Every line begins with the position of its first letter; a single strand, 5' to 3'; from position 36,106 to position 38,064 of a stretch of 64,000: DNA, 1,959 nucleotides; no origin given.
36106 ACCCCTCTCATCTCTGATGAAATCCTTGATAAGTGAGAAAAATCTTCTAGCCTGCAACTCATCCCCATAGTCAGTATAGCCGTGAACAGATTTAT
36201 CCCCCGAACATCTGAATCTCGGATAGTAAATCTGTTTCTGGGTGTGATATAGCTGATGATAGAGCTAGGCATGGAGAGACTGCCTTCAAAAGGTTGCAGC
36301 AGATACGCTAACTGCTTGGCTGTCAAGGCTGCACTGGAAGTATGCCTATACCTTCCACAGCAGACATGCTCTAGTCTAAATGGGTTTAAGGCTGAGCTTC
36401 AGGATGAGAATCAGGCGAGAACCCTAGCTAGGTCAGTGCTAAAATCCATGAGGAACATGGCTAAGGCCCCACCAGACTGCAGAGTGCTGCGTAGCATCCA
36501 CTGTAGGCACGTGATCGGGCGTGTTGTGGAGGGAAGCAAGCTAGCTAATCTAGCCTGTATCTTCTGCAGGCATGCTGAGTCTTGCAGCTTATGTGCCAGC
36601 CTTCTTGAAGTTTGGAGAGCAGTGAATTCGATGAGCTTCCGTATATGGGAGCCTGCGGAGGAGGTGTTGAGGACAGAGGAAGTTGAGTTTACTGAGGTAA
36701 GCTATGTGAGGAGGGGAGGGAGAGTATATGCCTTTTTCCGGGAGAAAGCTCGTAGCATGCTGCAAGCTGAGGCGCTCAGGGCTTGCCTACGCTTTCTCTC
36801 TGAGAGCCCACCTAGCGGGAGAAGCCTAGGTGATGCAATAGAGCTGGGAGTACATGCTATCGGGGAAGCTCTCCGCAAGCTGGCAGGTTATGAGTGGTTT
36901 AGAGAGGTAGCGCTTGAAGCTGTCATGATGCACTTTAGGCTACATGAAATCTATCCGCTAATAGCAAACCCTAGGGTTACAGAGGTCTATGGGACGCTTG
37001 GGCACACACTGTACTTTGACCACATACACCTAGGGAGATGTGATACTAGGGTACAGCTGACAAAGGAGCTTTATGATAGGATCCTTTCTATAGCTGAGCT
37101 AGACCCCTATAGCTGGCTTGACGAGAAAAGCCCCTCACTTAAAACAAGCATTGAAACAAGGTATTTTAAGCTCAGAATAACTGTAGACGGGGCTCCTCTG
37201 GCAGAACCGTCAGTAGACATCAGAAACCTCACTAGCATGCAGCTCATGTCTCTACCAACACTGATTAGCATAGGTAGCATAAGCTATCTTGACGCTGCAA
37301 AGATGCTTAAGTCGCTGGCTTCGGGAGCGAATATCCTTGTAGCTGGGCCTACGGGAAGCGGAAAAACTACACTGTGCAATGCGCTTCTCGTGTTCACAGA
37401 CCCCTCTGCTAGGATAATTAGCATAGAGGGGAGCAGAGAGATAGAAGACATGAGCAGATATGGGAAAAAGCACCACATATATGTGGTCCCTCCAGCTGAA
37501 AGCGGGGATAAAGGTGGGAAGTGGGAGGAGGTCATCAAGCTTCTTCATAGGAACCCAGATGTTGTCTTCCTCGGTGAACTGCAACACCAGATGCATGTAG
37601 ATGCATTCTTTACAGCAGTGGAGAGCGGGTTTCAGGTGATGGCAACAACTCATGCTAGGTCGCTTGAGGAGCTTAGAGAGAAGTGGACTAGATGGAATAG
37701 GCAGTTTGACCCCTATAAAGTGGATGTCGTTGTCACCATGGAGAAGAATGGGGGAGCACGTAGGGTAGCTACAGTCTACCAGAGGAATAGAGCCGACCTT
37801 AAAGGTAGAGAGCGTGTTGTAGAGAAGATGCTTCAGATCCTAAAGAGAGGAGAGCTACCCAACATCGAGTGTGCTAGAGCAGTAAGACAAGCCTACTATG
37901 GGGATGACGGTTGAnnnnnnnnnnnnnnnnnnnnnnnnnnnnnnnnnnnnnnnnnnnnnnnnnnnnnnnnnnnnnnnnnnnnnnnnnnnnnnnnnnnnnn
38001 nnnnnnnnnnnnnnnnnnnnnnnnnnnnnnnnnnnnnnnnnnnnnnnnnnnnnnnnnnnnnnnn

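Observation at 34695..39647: Type IV pilus-like locus with a Cys-rich N-terminal extension on the assembly ATPase and a split platform protein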

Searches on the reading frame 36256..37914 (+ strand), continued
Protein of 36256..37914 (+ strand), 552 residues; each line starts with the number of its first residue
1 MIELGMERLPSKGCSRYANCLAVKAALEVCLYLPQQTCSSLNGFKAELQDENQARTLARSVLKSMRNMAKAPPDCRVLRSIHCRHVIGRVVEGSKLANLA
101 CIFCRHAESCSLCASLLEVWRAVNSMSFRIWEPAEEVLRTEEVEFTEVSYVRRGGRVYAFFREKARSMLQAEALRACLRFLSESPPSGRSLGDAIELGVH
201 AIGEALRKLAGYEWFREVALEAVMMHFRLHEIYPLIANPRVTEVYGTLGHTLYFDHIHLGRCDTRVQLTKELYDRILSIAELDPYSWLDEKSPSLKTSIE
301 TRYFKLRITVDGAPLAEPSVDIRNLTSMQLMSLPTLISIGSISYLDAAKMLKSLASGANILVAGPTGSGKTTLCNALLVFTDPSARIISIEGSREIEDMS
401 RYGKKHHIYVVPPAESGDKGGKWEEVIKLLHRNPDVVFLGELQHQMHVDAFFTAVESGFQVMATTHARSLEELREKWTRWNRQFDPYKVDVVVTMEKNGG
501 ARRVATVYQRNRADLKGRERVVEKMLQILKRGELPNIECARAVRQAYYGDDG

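Call 24: search_solved_structures(query=A1, max_evalue=0.001)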
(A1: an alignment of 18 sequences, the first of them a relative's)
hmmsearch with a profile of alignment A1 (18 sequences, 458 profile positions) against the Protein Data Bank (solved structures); distinct sequences matched with E-value up to 0.001: 39.
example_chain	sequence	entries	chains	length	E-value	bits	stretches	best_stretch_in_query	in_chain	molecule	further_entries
4ii7_A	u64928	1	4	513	1.4e-21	80.2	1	168-395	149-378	FlaI ATPase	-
2oap_1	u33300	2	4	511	1.8e-21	79.9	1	166-390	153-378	Type II secretion system protein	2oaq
4ihq_A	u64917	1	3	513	3.1e-20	75.8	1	168-395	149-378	FlaI ATPase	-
6bge_A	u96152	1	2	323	9.9e-15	57.7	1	265-384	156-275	VirB11-like protein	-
1g6o_A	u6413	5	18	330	1e-14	57.7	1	265-384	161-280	CAG-ALPHA | virB11 homolog | Cag-alfa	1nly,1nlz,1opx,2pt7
6i27_A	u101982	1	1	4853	2e-13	53.4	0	271-317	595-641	Midasin,Midasin,Midasin,Midasin,Midasin,Midasin,Midasin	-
6i26_A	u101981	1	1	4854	2e-13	53.4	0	271-317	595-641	Midasin,Midasin,Midasin,Midasin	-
6hyp_A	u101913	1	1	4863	2.1e-13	53.4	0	271-317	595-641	Midasin,Midasin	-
5jcs_s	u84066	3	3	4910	2.2e-13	53.3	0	271-317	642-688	Midasin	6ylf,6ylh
9e24_A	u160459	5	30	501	4.7e-13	52.2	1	60-389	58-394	CpaF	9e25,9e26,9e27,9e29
8rkd_E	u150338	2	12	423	4e-12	49.1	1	132-389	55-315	Pilus assembly ATPase CpaF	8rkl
8rjf_A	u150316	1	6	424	4e-12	49.1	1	133-389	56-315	Pilus assembly ATPase CpaF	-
4pht_A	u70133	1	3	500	4.7e-11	45.6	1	278-419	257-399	General secretory pathway protein E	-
1p9r_A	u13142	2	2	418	2.7e-10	43.1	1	278-412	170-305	General secretion pathway protein E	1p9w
4ksr_A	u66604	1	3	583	5.2e-10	42.1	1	278-412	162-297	Type II secretion system protein E, Hemolysin-coregulated protein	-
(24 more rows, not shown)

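Call 54: search_protein_families(library=pfam, proteins=[L016:4609-5667:+, L013:3589-4638:+, L017:8173-9240:-, L010:2749-4824:+, L010:4761-5462:+, L012:2641-5118:+, L016:9675-12539:+], max_evalue=0.01)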
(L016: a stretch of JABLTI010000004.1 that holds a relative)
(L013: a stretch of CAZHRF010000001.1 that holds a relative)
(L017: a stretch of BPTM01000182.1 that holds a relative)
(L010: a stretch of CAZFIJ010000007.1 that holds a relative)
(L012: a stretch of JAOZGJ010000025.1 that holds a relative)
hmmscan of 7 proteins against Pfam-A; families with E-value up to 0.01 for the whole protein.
L016:4609-5667:+ (352 aa): 3 families
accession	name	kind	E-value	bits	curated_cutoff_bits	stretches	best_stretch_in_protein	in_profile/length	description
PF08271.17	Zn_Ribbon_TF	-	0.00089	19.2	29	1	8-39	3-37/43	TFIIB zinc-binding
PF08792.16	A2L_zn_ribbon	-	0.0023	18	22.9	1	4-30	2-30/33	A2L zinc ribbon domain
PF00961.24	LAGLIDADG_1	-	0.0062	17.9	23.1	1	74-155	4-81/102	LAGLIDADG endonuclease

L013:3589-4638:+ (349 aa): 3 families
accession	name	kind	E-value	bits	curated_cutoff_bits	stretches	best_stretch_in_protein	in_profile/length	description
PF00382.24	TFIIB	-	6.1e-05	23.4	23.6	0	119-185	10-74/92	Transcription factor TFIIB repeat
PF08271.17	Zn_Ribbon_TF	-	0.0016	18.4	29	1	4-31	1-31/43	TFIIB zinc-binding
PF00134.28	Cyclin_N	-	0.0042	17.2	23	1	115-184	32-100/127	Cyclin, N-terminal domain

L017:8173-9240:- (355 aa): 2 families
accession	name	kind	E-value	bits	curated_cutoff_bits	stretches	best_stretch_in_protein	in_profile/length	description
PF08271.17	Zn_Ribbon_TF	-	0.0011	19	29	1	16-41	1-29/43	TFIIB zinc-binding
PF08792.16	A2L_zn_ribbon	-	0.0069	16.5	22.9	1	16-41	4-31/33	A2L zinc ribbon domain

L010:2749-4824:+ (691 aa): 11 families
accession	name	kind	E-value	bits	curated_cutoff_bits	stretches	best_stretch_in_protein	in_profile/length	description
PF00801.26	PKD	-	5.3e-09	36.4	23.5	0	336-400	14-77/80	PKD domain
PF07495.19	Y_Y_Y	-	6.6e-06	26.4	26.6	0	450-488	28-63/65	Y_Y_Y domain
PF18911.6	PKD_4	-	7.8e-06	26.3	27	0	405-486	1-84/85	PKD domain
PF19077.6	Big_13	-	3.1e-05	24.8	27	1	339-402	31-97/102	Bacterial Ig-like domain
PF13750.12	Big_3_3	-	3.1e-05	24.1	27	0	197-257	4-63/157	Bacterial Ig-like domain (group 3)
PF21226.3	MalQ_N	-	6.7e-05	23.6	24.1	1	333-395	19-85/91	MalQ N-terminal beta sandwich domain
PF07703.20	A2M_BRD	-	0.0004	21.1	22.7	0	554-634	3-69/140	Alpha-2-macroglobulin bait region domain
PF09136.16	Glucodextran_B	-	0.00091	19.5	27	0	339-398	17-75/83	Glucodextranase, domain B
PF19271.4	Nis1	-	0.0034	18.5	27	0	243-262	7-26/114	Nis1 family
PF01835.25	MG2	-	0.0056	17.4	32.8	0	337-401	34-94/96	MG2 domain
PF17963.7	Big_9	-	0.0058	17.9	23.6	0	406-485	2-88/89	Bacterial Ig domain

L010:4761-5462:+ (233 aa): 0 families

L012:2641-5118:+ (825 aa): 5 families
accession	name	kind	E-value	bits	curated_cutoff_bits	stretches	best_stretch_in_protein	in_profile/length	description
PF07703.20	A2M_BRD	-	1.1e-05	26.3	22.7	0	423-531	29-131/140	Alpha-2-macroglobulin bait region domain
PF15418.12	DUF4625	-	6.8e-05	23.6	27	0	283-310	96-123/131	Domain of unknown function (DUF4625)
PF00801.26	PKD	-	0.00028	21.3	23.5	0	463-486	52-75/80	PKD domain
PF13927.12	Ig_3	-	0.00067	20.5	30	0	320-375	1-59/78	Immunoglobulin domain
PF24016.2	DUF7330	-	0.0013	18.8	27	1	317-393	51-125/187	Domain of unknown function (DUF7330)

L016:9675-12539:+ (954 aa): 0 families

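Call 69: find_encoding_contigs(protein=P0004, flank=5000, max_places=2)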
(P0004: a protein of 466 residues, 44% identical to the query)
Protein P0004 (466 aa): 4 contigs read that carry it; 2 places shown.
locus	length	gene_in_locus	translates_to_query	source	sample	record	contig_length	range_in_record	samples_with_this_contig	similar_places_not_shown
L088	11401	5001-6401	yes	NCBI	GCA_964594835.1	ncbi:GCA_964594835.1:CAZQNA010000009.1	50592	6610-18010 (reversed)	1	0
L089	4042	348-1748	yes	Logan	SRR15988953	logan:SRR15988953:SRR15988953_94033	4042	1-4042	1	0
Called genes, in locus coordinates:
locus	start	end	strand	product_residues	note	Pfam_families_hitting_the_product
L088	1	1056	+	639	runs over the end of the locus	PF17214:KH_TffA, PF00753:Lactamase_B, PF23023:Anti-Pycsar_Apyc1 (weak), PF12706:Lactamase_B_2, PF16661:Lactamase_B_6, PF10996:Beta-Casp, PF07521:RMMBL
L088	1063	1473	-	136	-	PF04472:SepF (weak)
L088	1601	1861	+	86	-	PF01423:LSM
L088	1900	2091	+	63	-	PF01907:Ribosomal_L37e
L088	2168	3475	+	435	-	-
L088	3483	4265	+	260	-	-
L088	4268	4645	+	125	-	-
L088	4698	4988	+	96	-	-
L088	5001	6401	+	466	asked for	PF00437:T2SSE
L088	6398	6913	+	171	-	-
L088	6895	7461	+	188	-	-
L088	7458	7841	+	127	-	PF01478:Peptidase_A24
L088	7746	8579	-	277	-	PF00382:TFIIB (faint)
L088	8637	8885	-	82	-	-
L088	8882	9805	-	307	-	-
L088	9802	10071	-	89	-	-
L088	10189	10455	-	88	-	-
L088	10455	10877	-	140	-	-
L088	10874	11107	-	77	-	-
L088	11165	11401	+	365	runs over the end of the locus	PF00291:PALP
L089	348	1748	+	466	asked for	PF00437:T2SSE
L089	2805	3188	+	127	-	PF01478:Peptidase_A24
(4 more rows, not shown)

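Call 70: find_encoding_contigs(protein=P0006, flank=5000, max_places=2)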
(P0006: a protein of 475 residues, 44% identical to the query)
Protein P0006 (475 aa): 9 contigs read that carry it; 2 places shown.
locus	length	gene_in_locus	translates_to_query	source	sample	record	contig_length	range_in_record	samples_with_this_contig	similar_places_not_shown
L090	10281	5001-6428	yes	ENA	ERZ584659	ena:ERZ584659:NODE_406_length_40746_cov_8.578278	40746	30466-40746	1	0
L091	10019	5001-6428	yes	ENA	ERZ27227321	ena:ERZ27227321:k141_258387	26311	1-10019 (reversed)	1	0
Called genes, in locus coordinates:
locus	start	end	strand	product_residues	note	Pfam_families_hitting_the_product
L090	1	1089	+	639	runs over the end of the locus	PF17214:KH_TffA, PF00753:Lactamase_B, PF23023:Anti-Pycsar_Apyc1 (weak), PF12706:Lactamase_B_2, PF16661:Lactamase_B_6, PF10996:Beta-Casp, PF07521:RMMBL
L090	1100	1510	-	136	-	PF04472:SepF (weak)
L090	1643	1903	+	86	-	PF01423:LSM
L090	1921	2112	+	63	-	PF01907:Ribosomal_L37e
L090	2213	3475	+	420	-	PF01656:CbiA (weak), PF10609:ParA (faint)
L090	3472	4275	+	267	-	-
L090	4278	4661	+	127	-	-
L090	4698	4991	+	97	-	-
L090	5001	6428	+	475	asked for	PF00437:T2SSE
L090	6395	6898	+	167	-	-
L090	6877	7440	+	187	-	-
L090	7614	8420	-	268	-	PF00382:TFIIB (weak)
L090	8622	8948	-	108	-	-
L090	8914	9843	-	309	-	-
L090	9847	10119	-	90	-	-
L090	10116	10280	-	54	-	?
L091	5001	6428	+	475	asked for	PF00437:T2SSE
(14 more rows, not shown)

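Call 71: find_encoding_contigs(protein=P0008, flank=5000, max_places=2)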
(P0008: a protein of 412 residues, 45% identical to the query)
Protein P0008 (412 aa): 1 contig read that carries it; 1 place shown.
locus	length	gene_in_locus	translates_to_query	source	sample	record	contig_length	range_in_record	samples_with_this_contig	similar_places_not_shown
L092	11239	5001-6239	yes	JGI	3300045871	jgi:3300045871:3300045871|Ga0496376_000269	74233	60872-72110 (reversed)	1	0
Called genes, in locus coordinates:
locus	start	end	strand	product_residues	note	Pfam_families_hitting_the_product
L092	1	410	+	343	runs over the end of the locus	PF19300:BPD_transp_1_N, PF00528:BPD_transp_1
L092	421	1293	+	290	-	PF12911:OppC_N, PF00528:BPD_transp_1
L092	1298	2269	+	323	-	PF00005:ABC_tran, PF13304:AAA_21 (weak), PF08352:oligo_HPY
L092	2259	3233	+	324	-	PF00005:ABC_tran, PF13304:AAA_21 (faint), PF08352:oligo_HPY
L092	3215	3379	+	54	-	-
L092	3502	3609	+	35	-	-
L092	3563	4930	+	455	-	PF02403:Seryl_tRNA_N, PF00587:tRNA-synt_2b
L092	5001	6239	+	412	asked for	PF00437:T2SSE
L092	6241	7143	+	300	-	-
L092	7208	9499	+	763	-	PF00005:ABC_tran (faint), PF02463:SMC_N, PF13175:AAA_15, PF13476:AAA_23, PF13555:AAA_29, PF13304:AAA_21 (weak), PF06470:SMC_hinge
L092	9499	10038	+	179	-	-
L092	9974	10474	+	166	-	PF04079:SMC_ScpB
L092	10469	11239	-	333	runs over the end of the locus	PF00586:AIRS, PF02769:AIRS_C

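Call 73: search_protein_families(library=pfam, proteins=[L088:6398-6913:+, L088:6895-7461:+, L090:6395-6898:+, L090:6877-7440:+, L092:6241-7143:+, L088:7458-7841:+, L088:2168-3475:+, L088:7746-8579:-, L088:4698-4988:+, L088:3483-4265:+], max_evalue=1)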
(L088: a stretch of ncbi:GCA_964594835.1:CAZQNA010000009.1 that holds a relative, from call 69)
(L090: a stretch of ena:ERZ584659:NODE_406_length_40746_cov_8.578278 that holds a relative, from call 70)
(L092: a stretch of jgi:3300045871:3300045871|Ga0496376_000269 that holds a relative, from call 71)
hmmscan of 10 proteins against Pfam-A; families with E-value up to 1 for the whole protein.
L088:6398-6913:+ (171 aa): 1 family
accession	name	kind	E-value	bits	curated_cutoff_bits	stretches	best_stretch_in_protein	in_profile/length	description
PF00482.28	T2SSF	-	6.1e-05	23.4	25.2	1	28-131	15-118/125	Type II secretion system (T2SS), protein F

L088:6895-7461:+ (188 aa): 0 families

L090:6395-6898:+ (167 aa): 2 families
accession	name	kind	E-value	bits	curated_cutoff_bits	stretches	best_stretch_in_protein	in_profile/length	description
PF01730.21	UreF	-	0.28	11.9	23.3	1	58-117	11-70/151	UreF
PF00482.28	T2SSF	-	0.32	11.4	25.2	1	47-131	37-122/125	Type II secretion system (T2SS), protein F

L090:6877-7440:+ (187 aa): 0 families

L092:6241-7143:+ (300 aa): 0 families

L088:7458-7841:+ (127 aa): 2 families
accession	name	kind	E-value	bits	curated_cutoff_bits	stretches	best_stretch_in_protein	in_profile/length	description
PF01478.23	Peptidase_A24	-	9.8e-08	32.8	26.5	1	11-92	3-88/104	Type IV leader peptidase family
PF09801.14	SYS1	-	0.17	12.5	22.3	1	30-70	88-129/144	Integral membrane protein S linking to the trans Golgi network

L088:2168-3475:+ (435 aa): 7 families
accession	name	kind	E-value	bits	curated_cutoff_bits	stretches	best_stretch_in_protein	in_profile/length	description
PF01656.29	CbiA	-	0.0084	16.5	25.4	1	11-241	6-120/125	CobQ/CobB/MinD/ParA nucleotide binding domain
PF20014.4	GAP1-M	-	0.013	16.1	24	1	120-191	10-72/101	GTPase-associated protein 1, middle domain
PF10609.15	ParA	-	0.021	14.7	27.1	0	11-55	11-51/246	NUBPL iron-transfer P-loop NTPase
PF25199.1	nSTAND_NTPase5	-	0.065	13.5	34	1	3-29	40-66/145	Novel STAND NTPase 5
PF13481.12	AAA_25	-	0.077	13.1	27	1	6-51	35-87/195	AAA domain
PF25182.1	NonGDSL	-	0.13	12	80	1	111-145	105-139/220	Non-GDSL lipase-like family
PF13238.12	AAA_18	-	0.34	11.8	29.4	1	7-26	1-20/128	AAA domain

L088:7746-8579:- (277 aa): 2 families
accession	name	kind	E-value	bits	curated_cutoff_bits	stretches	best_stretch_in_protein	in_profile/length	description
PF00382.24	TFIIB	-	2e-05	24.9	23.6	1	58-117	14-75/92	Transcription factor TFIIB repeat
PF18542.6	TFIIB_C_1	-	0.037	14.6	25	0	91-113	50-72/99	Transcription factor IIB C-terminal module 1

L088:4698-4988:+ (96 aa): 1 family
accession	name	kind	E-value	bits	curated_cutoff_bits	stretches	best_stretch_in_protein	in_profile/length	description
PF04964.19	Flp_Fap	-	0.05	13.8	32.2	1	15-47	1-31/46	Flp/Fap pilin component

L088:3483-4265:+ (260 aa): 1 family
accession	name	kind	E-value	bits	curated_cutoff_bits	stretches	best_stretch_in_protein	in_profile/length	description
PF09583.15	Phageshock_PspG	-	0.59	11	25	1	183-218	17-52/64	Phage shock protein G (Phageshock_PspG)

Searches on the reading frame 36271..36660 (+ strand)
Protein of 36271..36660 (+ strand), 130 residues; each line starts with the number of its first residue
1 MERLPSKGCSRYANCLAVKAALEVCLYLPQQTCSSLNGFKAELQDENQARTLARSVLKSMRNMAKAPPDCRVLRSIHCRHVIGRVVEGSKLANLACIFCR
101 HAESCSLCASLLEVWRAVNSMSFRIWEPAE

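Call 37: search_protein_representatives(alignment_id=A2)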
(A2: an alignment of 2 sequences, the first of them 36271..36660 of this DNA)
Query: 2 sequences, 139 profile positions. Proteins with E-value up to 0.001 (for the whole library): 2; up to 1e-10: 1; up to 1e-30: 1. The best 2 are listed.
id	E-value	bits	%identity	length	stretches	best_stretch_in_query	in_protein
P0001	2.4e-71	254.4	-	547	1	8-137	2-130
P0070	3.1e-05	40.2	-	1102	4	17-75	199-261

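Call 55: predict_structure(alignment_id=A2)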
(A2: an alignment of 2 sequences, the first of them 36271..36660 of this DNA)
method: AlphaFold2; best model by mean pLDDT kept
length: 130 residues; sequences in the alignment: 2
mean_pLDDT: 43.8   pTM: 0.38
mean pLDDT of the five models: 43.8, 43.2, 41.7, 38.9, 38.1
residues with pLDDT >= 90: 0; 70-90: 0; 50-70: 41; < 50: 89
segments of 3 or more residues with pLDDT < 50: 1-46, 68-84, 89-91, 93-103, 121-130
pLDDT, mean of each block of 10 residues (from residue 1): 33 38 37 31 46 54 51 41 49 44 50 55 40
secondary structure, 60 per line:
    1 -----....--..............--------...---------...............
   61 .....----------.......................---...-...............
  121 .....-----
elements in order: H6-9 H12-25 H46-65 H76-98 H106-125
